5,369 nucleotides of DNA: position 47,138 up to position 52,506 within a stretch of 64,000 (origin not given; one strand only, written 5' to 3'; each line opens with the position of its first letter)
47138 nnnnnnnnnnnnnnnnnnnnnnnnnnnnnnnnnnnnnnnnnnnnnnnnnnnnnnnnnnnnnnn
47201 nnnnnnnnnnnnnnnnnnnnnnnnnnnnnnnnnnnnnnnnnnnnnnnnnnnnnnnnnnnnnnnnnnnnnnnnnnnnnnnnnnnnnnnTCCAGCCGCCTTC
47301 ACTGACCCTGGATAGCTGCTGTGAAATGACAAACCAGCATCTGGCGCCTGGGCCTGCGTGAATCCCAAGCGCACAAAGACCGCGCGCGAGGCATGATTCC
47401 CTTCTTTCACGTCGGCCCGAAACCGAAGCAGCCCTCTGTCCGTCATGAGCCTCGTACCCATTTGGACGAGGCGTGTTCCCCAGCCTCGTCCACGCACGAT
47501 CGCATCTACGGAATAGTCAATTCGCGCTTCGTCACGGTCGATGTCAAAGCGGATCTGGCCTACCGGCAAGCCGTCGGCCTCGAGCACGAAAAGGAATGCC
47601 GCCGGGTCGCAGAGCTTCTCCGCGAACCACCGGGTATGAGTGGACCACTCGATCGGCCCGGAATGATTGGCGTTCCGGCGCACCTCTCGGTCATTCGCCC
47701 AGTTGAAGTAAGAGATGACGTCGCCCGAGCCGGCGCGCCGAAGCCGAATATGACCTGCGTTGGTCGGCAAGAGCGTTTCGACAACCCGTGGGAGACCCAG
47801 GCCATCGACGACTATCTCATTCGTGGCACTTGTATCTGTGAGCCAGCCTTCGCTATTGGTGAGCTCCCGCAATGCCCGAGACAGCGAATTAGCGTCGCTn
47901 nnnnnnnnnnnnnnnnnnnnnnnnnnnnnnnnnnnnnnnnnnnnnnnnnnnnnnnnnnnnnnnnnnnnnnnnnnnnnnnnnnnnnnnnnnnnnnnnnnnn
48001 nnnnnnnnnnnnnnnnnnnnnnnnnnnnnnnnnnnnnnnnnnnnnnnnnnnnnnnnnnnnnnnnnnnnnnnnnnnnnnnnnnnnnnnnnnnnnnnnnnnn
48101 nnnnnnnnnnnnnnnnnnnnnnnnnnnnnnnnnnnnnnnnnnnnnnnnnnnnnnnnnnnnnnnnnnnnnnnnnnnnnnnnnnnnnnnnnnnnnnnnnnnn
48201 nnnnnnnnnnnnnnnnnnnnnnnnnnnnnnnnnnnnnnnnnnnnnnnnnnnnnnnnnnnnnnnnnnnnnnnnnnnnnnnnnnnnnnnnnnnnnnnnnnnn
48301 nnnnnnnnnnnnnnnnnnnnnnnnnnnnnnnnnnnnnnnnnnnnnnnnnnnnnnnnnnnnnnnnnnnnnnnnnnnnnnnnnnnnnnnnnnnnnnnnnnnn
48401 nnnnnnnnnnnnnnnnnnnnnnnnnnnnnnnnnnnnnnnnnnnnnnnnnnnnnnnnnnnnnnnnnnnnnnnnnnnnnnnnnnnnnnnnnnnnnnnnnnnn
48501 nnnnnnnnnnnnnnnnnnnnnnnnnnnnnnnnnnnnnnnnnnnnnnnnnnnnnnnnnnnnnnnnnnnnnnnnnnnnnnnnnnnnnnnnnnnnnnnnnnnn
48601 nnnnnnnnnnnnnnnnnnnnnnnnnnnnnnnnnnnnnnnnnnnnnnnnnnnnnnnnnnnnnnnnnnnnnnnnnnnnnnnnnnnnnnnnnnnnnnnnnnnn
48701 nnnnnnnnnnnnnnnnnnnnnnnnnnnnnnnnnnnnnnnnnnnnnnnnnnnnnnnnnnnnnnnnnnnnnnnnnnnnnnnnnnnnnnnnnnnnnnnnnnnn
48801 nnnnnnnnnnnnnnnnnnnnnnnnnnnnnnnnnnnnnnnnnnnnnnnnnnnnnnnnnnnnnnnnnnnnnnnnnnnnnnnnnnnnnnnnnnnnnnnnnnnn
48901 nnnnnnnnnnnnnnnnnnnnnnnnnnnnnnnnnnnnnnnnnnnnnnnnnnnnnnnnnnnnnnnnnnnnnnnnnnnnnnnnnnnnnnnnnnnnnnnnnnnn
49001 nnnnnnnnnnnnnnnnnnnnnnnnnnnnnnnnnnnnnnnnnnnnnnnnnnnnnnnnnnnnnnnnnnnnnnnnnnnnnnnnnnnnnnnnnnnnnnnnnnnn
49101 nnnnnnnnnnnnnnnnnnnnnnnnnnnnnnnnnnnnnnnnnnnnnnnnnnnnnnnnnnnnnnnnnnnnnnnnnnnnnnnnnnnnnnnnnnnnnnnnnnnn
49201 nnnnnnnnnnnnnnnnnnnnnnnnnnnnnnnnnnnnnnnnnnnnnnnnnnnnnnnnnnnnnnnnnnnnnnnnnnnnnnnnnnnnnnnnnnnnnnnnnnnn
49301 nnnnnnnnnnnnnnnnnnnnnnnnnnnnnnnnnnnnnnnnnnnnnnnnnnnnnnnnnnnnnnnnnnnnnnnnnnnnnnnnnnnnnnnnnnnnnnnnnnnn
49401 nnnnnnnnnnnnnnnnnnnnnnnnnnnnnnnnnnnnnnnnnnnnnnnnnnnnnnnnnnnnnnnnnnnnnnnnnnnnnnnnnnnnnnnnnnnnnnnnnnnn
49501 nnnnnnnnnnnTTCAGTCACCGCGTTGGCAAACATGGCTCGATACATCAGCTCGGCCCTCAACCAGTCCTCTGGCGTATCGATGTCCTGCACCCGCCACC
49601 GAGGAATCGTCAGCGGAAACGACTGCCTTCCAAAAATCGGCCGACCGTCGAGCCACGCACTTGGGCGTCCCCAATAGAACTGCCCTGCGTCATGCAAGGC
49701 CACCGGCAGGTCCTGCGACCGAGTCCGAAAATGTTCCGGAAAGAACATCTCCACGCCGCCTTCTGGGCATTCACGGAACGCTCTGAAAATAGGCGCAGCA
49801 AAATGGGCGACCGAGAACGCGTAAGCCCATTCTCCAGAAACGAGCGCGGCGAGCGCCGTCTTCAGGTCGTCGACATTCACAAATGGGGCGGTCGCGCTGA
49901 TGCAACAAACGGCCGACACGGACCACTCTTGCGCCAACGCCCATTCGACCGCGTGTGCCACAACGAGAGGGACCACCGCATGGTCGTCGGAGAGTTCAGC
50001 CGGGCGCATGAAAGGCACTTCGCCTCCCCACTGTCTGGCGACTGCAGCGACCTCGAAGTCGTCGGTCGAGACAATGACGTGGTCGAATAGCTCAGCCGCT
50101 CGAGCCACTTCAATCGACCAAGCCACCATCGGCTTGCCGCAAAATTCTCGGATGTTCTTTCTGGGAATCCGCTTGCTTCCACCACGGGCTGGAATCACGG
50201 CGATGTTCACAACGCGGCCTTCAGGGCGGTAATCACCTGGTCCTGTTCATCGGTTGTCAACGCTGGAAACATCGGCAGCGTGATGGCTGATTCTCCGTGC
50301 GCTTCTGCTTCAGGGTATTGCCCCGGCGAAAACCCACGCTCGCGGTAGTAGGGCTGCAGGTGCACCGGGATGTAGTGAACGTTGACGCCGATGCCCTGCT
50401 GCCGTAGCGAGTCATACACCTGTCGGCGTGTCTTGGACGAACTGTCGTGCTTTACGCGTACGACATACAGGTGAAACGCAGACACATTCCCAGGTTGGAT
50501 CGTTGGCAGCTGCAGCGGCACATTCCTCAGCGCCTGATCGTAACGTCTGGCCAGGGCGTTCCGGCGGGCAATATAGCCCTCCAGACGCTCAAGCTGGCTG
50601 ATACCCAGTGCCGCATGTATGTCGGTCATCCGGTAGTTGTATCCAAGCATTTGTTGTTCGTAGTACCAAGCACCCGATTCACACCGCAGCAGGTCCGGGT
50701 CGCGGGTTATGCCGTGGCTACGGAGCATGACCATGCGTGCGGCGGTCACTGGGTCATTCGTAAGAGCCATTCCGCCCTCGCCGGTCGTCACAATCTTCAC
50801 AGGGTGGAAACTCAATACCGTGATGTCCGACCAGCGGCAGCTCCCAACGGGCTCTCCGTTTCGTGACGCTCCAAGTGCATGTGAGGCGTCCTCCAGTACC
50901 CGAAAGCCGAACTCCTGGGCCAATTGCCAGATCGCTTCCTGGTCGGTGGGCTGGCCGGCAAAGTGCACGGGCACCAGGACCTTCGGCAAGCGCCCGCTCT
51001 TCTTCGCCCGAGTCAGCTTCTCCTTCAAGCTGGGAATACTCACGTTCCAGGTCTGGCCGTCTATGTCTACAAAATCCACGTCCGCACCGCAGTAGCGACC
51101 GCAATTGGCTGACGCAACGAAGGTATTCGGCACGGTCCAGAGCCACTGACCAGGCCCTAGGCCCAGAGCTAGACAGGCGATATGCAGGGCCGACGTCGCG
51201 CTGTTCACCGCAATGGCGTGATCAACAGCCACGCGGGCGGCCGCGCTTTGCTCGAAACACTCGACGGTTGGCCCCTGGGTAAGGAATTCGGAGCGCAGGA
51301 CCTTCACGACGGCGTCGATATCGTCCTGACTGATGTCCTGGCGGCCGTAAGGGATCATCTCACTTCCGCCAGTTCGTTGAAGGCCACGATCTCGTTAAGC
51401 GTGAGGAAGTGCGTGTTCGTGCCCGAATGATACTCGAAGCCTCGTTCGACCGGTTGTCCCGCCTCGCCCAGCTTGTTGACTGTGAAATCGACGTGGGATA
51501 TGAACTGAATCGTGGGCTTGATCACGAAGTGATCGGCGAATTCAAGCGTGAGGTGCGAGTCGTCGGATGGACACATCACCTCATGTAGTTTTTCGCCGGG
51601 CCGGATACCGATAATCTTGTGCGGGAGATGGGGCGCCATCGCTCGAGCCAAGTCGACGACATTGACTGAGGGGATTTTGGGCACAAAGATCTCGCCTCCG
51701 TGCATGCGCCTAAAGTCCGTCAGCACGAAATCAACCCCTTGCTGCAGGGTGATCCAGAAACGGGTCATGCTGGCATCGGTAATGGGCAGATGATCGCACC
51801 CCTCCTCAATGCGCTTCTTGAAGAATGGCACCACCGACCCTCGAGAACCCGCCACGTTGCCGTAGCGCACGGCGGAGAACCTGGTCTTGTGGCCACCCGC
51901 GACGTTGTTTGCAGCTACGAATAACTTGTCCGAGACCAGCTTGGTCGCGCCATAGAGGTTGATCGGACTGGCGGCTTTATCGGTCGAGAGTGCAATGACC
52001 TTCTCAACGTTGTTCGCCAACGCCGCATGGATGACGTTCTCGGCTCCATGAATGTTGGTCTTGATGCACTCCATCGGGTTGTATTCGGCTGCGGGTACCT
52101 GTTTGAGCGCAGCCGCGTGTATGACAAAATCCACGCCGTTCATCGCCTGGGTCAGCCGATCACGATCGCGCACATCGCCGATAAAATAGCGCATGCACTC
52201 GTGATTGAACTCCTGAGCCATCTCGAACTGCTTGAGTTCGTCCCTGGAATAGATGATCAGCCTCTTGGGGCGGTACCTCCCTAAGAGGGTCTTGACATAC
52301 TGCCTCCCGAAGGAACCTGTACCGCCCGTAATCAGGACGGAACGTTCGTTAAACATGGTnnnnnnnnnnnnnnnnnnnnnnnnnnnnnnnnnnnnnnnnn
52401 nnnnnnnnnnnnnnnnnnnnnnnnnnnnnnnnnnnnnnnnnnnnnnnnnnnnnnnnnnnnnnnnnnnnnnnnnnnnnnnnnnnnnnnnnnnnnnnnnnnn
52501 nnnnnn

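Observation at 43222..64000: Two complete-looking nonulosonic acid pathways (pseudaminic and legionaminic type) side by side in one co-directional array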

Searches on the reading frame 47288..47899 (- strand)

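Call 74: search_protein_families(library=ncbifam, proteins=[window:47288-47899:-], max_evalue=1)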
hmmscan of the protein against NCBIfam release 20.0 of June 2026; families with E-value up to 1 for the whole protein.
window:47288-47899:- (204 aa): 13 families
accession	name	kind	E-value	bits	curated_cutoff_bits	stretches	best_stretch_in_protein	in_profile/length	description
TIGR03585.1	PseH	equivalog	1.4e-06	28.5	93.1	1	65-184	15-137/156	UDP-4-amino-4,6-dideoxy-N-acetyl-beta-L-altrosamine N-acetyltransferase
NF002959.0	PRK03624.1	equivalog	4.9e-05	23.1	124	1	95-184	43-133/147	GNAT family acetyltransferase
TIGR03448.1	mycothiol_MshD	equivalog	9.5e-05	21.8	163.1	1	131-184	236-289/294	mycothiol synthase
TIGR01575.1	rimI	equivalog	0.00016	21.8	86.4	1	90-184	21-116/132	ribosomal protein S18-alanine N-acetyltransferase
TIGR02382.1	wecD_rffC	equivalog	0.0042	16.7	195.1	1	103-180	101-180/191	dTDP-4-amino-4,6-dideoxy-D-galactose acyltransferase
NF058543.1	ActPatMycb56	equivalog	0.013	14.4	460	1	107-179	198-273/317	acetyltransferase Pat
NF007025.1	PRK09491.1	equivalog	0.029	14.3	173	1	127-184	66-123/145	ribosomal protein S18-alanine N-acetyltransferase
NF043067.1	AAC_6p_group_E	equivalog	0.031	14.1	140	1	131-183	78-130/140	aminoglycoside 6'-N-acetyltransferase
NF000225.3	AAC_6p_Strep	exception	0.035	14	250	1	105-181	44-125/156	aminoglycoside 6'-N-acetyltransferase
NF040503.1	resist_ArsN1a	equivalog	0.047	13.4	170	1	131-182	84-135/159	arsinothricin resistance N-acetyltransferase ArsN1 family A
NF007807.0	PRK10514.1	equivalog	0.054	13.4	134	1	130-183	77-125/147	acetyltransferase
NF000158.2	AAC_6p_Il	exception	0.069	13.1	270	1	131-183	90-142/152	aminoglycoside N-acetyltransferase AAC(6')-Il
NF000115.2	AAC_6p_Iad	exception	0.096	12.8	275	1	131-184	82-135/144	aminoglycoside N-acetyltransferase AAC(6')-Iad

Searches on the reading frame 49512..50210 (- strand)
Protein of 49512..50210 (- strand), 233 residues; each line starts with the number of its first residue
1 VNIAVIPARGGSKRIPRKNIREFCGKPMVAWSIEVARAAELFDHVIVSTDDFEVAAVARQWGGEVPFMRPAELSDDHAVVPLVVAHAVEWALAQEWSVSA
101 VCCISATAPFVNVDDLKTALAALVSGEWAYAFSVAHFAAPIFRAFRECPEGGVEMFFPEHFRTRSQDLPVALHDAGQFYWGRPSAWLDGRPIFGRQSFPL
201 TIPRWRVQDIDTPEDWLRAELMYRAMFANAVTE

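Call 5: search_protein_families(library=ncbifam, proteins=[window:49512-50210:-], max_evalue=0.00001)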
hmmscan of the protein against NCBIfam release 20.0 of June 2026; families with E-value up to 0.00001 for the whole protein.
window:49512-50210:- (233 aa): 6 families
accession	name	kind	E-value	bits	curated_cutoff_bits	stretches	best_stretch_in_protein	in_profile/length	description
TIGR03584.1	PseF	equivalog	9.8e-90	300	205.7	1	3-224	1-221/222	pseudaminic acid cytidylyltransferase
NF003952.0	PRK05450.1-5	subfamily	3e-15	56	193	1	3-71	4-72/250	3-deoxy-manno-octulosonate cytidylyltransferase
NF009905.0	PRK13368.1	subfamily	2.8e-13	49.8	255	1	3-65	4-66/243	3-deoxy-manno-octulosonate cytidylyltransferase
NF003950.0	PRK05450.1-3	subfamily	1.3e-11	44.4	234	1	3-65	4-66/248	3-deoxy-manno-octulosonate cytidylyltransferase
NF003948.0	PRK05450.1-1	equivalog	1.1e-10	41.2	281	1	3-127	7-124/248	3-deoxy-manno-octulosonate cytidylyltransferase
TIGR00466.1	kdsB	equivalog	3.2e-09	36.6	155.2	1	4-69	5-69/241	3-deoxy-manno-octulosonate cytidylyltransferase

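Call 56: search_solved_structures(query=window:49512-50210:-, max_evalue=0.00001, show_alignments=0)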
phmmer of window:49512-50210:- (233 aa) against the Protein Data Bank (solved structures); distinct sequences matched with E-value up to 0.00001: 13.
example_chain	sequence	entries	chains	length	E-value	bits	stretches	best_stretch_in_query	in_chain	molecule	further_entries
9ftb_A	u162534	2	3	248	4.4e-75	255.6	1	1-223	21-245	NeuA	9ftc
6ifd_A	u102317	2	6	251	7.2e-21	78.1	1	3-221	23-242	CMP-N-acetylneuraminate Synthetase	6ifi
9t4z_A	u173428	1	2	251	5.3e-17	65.4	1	3-216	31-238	PpNeuA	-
1qwj_A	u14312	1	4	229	2.4e-16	63.3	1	4-220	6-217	cytidine monophospho-N-acetylneuraminic acid synthetase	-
1eyr_A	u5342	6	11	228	1.5e-12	50.8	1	2-110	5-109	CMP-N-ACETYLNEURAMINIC ACID SYNTHETASE | N-acylneuraminate cytidylyltransferase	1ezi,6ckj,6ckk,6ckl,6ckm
3oam_A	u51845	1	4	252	2.2e-09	40.5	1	4-84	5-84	3-deoxy-manno-octulosonate cytidylyltransferase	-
8ees_A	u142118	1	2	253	1.4e-07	34.5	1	3-74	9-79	3-deoxy-manno-octulosonate cytidylyltransferase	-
3jtj_A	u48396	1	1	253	1.8e-07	34.3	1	3-76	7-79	3-deoxy-manno-octulosonate cytidylyltransferase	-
1vh1_A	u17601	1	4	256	1.6e-06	31.1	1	3-75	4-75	3-deoxy-manno-octulosonate cytidylyltransferase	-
3k8d_A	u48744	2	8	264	1.8e-06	31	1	3-75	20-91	3-deoxy-manno-octulosonate cytidylyltransferase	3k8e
3duv_A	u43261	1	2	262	9e-06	28.7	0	4-67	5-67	3-deoxy-manno-octulosonate cytidylyltransferase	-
1vh3_A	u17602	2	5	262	9e-06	28.7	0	4-67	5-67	3-deoxy-manno-octulosonate cytidylyltransferase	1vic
1gq9_A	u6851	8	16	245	9.8e-06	28.5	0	3-75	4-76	3-DEOXY-MANNO-OCTULOSONATE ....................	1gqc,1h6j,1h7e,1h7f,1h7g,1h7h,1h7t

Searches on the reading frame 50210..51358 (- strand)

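Call 5: search_protein_families(library=ncbifam, proteins=[window:50210-51358:-], max_evalue=0.00001)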
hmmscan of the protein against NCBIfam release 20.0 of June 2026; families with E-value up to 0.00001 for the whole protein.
window:50210-51358:- (383 aa): 7 families
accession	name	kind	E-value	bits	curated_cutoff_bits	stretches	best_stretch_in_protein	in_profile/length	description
TIGR03588.1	PseC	equivalog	6.2e-160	532.2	423.5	1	1-382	1-379/380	UDP-4-amino-4,6-dideoxy-N-acetyl-beta-L-altrosamine transaminase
NF008658.2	PRK11658.1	equivalog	1.7e-81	273.8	631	1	2-381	5-375/379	UDP-4-amino-4-deoxy-L-arabinose aminotransferase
TIGR04181.1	NHT_00031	hypoth_equivalog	7.1e-65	219.2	420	1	9-362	8-357/359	LegC family aminotransferase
NF008687.0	PRK11706.1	equivalog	4e-55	187.1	375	1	1-381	1-372/375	dTDP-4-amino-4,6-dideoxygalactose transaminase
TIGR02379.1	ECA_wecE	subfamily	1.5e-41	142.4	434.85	1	2-380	2-372/376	dTDP-4-amino-4,6-dideoxy-D-glucose transaminase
TIGR04427.1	PLP_DesI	equivalog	1e-40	140.1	650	1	18-379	39-379/390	dTDP-4-dehydro-6-deoxyglucose aminotransferase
NF011936.0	PRK15407.1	equivalog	6.6e-35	120.6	423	2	2-216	37-251/440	lipopolysaccharide biosynthesis protein RfbH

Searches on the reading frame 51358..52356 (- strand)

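Call 5: search_protein_families(library=ncbifam, proteins=[window:51358-52356:-], max_evalue=0.00001)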
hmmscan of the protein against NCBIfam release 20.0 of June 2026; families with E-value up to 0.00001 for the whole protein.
window:51358-52356:- (333 aa): 17 families
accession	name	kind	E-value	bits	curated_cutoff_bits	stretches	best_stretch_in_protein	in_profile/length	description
TIGR03589.1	PseB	equivalog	3.8e-167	555.1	407.75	1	1-324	1-321/324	UDP-N-acetylglucosamine 4,6-dehydratase (inverting)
TIGR04130.1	FnlA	equivalog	3e-75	253.2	730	1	1-287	1-290/337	UDP-N-acetylglucosamine 4,6-dehydratase/5-epimerase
TIGR04180.1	EDH_00030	hypoth_equivalog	3e-18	65.9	475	1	7-127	1-123/297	NAD-dependent 4,6-dehydratase LegB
TIGR03466.1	HpnA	hypoth_equivalog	1.8e-14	53.4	367.65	1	6-126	2-114/327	hopanoid-associated sugar epimerase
TIGR01179.1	galE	equivalog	4e-13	48.9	262.3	1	7-172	2-180/332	UDP-glucose 4-epimerase GalE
NF041293.1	G6PDh_Azf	equivalog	9e-13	48.2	400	1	4-130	2-120/252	NAD-dependent glucose-6-phosphate dehydrogenase Azf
TIGR02622.1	CDP_4_6_dhtase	equivalog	3.4e-10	39.6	278.45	1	1-128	1-132/352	CDP-glucose 4,6-dehydratase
NF042422.1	oxyalk_red_OleD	equivalog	4.9e-10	39.3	580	1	7-126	3-111/329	2-alkyl-3-oxoalkanoate reductase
TIGR01181.1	dTDP_gluc_dehyt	equivalog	8.1e-10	38.3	365.1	1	7-128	2-128/321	dTDP-glucose 4,6-dehydratase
TIGR02197.1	heptose_epim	equivalog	1e-09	38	274.6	1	7-172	1-174/316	ADP-glyceromanno-heptose 6-epimerase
NF052578.1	StrlDmthSdmBMthl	equivalog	2.4e-09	37.4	600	1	7-137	3-124/328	sterol demethylase protein SdmB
NF042423.1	oxyalk_red_Shew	equivalog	1.9e-08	33.8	580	1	6-126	10-119/331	2-alkyl-3-oxoalkanoate reductase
TIGR01214.1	rmlD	equivalog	1.9e-08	33.7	224.05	1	7-126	2-101/285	dTDP-4-dehydrorhamnose reductase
NF007956.0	PRK10675.1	subfamily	3.1e-07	29.9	394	1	6-124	2-123/338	UDP-glucose 4-epimerase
NF005539.0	PRK07201.1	equivalog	4.7e-07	28.9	549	1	7-113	3-113/657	SDR family oxidoreductase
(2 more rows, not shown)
